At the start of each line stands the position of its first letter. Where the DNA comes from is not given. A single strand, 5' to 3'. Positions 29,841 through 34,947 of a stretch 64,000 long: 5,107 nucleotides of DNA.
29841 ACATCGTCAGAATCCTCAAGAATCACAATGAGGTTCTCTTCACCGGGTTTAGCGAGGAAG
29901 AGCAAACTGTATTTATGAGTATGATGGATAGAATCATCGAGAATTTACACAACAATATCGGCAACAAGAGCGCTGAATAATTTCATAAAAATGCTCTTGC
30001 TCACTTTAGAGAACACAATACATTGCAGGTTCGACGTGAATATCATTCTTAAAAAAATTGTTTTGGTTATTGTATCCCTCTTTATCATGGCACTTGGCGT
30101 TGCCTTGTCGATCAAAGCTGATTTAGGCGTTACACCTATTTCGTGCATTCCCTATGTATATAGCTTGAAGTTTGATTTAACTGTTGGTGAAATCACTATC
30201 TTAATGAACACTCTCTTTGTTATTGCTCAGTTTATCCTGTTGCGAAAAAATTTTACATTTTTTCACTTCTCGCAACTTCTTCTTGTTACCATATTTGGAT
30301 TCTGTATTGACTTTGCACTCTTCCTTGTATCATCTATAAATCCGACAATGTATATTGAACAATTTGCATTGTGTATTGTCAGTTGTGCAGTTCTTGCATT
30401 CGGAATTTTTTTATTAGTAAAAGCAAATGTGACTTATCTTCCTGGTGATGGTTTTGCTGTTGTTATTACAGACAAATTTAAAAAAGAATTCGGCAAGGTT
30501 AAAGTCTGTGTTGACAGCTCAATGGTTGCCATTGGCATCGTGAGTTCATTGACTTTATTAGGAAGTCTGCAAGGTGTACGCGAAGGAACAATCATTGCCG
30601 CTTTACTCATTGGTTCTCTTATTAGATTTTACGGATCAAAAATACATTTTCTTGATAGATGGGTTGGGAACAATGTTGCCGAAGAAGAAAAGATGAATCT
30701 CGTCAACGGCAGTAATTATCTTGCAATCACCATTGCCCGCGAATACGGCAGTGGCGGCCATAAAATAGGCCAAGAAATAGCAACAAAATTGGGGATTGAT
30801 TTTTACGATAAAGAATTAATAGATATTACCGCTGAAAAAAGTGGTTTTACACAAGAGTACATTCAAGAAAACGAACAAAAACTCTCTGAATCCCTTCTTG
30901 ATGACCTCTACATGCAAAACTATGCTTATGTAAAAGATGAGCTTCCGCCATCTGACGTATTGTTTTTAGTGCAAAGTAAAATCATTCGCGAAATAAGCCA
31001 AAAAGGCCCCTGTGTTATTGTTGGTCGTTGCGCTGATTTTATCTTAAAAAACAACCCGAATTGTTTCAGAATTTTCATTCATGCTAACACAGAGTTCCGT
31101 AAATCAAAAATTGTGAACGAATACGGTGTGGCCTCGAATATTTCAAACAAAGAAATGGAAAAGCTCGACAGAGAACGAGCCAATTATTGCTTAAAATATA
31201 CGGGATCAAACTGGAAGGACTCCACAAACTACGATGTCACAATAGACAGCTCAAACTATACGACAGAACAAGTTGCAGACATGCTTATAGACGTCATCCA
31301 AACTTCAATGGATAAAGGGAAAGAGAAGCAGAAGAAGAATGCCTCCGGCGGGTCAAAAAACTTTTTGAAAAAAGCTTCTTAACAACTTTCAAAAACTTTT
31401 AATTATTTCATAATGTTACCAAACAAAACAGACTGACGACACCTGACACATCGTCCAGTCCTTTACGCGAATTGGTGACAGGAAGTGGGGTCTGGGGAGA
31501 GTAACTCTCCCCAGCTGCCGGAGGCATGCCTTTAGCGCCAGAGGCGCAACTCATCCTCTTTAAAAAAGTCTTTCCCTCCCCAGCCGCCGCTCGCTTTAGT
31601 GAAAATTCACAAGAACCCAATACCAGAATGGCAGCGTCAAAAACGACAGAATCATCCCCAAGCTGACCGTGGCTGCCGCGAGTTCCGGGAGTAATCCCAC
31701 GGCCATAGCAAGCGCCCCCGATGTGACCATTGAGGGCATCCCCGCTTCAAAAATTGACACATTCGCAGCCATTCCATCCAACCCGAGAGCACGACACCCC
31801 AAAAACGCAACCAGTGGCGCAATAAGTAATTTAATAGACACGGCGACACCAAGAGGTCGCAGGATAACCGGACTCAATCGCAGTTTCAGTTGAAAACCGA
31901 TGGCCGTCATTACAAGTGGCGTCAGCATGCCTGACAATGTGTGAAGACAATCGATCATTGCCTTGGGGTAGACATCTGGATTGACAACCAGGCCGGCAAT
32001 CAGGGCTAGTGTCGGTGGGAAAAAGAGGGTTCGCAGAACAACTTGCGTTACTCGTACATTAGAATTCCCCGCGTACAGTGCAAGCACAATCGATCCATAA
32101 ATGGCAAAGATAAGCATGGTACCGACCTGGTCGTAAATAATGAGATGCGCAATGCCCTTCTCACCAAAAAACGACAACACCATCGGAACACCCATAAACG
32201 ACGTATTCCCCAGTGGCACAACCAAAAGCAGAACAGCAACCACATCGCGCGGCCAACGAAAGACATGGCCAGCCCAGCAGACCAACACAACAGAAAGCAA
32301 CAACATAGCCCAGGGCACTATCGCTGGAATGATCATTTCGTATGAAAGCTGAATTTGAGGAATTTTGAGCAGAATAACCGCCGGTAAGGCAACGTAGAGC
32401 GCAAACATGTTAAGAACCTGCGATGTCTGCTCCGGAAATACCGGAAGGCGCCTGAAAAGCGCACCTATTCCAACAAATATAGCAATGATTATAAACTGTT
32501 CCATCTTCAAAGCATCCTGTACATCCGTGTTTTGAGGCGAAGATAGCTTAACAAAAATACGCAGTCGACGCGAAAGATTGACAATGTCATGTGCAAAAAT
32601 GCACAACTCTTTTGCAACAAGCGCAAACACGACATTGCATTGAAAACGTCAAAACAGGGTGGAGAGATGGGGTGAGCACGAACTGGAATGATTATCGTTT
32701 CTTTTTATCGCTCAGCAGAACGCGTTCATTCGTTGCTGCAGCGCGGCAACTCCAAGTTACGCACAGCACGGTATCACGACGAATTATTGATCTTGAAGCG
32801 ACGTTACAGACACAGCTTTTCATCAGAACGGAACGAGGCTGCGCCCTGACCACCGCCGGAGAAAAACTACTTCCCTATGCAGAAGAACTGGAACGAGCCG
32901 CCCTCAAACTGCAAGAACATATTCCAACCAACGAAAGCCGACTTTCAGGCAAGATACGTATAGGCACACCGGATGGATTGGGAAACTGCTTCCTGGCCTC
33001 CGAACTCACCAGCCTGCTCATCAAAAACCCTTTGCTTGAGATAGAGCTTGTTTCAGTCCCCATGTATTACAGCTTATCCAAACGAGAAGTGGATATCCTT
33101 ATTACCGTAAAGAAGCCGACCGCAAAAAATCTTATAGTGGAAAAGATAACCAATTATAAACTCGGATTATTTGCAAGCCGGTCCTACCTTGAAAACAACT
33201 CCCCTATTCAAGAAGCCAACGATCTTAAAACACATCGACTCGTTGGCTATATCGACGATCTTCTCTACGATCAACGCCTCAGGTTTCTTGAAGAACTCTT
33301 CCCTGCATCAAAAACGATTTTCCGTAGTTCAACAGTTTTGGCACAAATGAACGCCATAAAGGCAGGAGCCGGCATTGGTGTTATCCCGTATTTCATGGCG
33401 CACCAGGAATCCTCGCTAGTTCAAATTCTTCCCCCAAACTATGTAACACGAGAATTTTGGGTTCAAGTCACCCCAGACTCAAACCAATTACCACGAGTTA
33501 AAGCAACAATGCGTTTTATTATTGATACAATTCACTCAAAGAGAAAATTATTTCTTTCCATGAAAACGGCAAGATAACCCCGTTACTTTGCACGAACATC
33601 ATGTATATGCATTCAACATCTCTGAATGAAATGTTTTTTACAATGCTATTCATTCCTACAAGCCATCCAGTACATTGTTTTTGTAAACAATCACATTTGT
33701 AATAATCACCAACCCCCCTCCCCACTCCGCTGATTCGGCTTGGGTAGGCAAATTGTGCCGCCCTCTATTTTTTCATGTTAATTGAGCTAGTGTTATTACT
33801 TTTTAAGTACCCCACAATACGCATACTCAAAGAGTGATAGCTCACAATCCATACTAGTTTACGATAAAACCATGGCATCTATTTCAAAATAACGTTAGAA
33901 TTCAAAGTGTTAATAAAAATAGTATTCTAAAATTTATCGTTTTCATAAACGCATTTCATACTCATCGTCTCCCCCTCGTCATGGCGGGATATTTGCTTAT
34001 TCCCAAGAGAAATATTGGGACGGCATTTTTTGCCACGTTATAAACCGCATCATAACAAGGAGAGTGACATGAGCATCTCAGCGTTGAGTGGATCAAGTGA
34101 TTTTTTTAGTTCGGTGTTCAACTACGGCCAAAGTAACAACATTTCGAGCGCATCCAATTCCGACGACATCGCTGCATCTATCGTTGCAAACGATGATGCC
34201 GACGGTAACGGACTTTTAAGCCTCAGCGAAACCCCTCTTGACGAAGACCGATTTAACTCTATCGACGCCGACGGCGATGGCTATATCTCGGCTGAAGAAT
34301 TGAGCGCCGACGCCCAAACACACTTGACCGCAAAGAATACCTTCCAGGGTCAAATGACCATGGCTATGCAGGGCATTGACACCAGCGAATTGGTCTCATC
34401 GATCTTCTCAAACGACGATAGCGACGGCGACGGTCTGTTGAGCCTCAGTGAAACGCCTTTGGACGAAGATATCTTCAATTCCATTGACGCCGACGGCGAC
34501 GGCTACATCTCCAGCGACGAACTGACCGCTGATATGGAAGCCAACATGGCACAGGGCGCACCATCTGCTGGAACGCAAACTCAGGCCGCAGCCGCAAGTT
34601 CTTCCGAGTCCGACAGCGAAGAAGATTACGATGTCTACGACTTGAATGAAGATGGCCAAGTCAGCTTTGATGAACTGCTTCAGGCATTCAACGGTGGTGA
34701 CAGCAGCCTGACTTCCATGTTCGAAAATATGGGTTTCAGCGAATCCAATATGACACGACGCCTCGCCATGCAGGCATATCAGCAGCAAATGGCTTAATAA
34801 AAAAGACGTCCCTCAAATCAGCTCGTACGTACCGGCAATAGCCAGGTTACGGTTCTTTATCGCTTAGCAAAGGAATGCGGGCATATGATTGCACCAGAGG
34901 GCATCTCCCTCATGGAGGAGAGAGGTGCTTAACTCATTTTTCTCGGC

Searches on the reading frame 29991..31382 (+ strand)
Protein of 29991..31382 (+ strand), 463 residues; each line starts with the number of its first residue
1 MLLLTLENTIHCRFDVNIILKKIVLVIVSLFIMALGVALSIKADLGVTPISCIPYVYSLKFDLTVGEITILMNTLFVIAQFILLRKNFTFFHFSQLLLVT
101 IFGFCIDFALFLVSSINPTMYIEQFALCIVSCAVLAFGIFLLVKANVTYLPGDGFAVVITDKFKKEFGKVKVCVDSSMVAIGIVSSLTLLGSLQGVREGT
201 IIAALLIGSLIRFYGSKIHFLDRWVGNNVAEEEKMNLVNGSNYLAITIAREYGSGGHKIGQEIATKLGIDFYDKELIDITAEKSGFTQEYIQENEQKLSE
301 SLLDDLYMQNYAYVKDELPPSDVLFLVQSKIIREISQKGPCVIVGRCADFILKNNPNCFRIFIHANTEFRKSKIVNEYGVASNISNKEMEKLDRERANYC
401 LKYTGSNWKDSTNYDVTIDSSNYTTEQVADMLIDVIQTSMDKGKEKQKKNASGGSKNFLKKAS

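Call 38: search_protein_families(library=pfam, proteins=[window:29991-31382:+], max_evalue=0.00001)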
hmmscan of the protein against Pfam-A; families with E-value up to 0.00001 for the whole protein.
window:29991-31382:+ (463 aa): 2 families
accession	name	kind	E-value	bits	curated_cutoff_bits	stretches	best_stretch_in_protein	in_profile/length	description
PF13189.12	Cytidylate_kin2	-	1.4e-50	172.4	28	1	246-421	2-175/176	Cytidylate kinase-like family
PF19700.5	DUF6198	-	3.2e-16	60.1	27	1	22-218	10-205/217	Family of unknown function (DUF6198)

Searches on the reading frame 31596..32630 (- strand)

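Call 38: search_protein_families(library=pfam, proteins=[window:31596-32630:-], max_evalue=0.00001)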
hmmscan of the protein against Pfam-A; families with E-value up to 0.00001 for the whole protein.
window:31596-32630:- (344 aa): 1 family
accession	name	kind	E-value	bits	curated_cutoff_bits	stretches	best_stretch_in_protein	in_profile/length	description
PF03547.23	Mem_trans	-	2.4e-24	86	25.7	1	46-337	8-343/343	Membrane transport protein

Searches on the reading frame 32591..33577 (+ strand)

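Call 38: search_protein_families(library=pfam, proteins=[window:32591-33577:+], max_evalue=0.00001)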
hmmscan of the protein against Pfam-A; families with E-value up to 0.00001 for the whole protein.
window:32591-33577:+ (328 aa): 2 families
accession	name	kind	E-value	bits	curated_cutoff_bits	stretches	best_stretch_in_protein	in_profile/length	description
PF03466.25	LysR_substrate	-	6.5e-23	81.7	28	1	117-312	3-206/209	LysR substrate binding domain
PF00126.33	HTH_1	-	8.2e-19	67.8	26.6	1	32-91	1-60/60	Bacterial regulatory helix-turn-helix protein, lysR family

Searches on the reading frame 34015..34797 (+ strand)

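Call 38: search_protein_families(library=pfam, proteins=[window:34015-34797:+], max_evalue=0.00001)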
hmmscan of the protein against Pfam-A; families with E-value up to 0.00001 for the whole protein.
window:34015-34797:+ (260 aa): 5 families
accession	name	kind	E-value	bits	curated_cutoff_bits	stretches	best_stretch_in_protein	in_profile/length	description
PF13202.12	EF-hand_5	-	8.4e-19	66.5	25.9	2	78-97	3-22/25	EF hand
PF00036.39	EF-hand_1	-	8e-17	59.9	25.4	0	152-174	4-26/29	EF hand domain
PF13405.12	EF-hand_6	-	3.3e-16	57.9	25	0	152-170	4-22/30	EF-hand domain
PF13499.12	EF-hand_7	-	4.2e-16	59.5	30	2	78-146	6-61/67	EF-hand domain pair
PF13833.12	EF-hand_8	-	1.5e-08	34.7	28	0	152-175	29-52/54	EF-hand domain pair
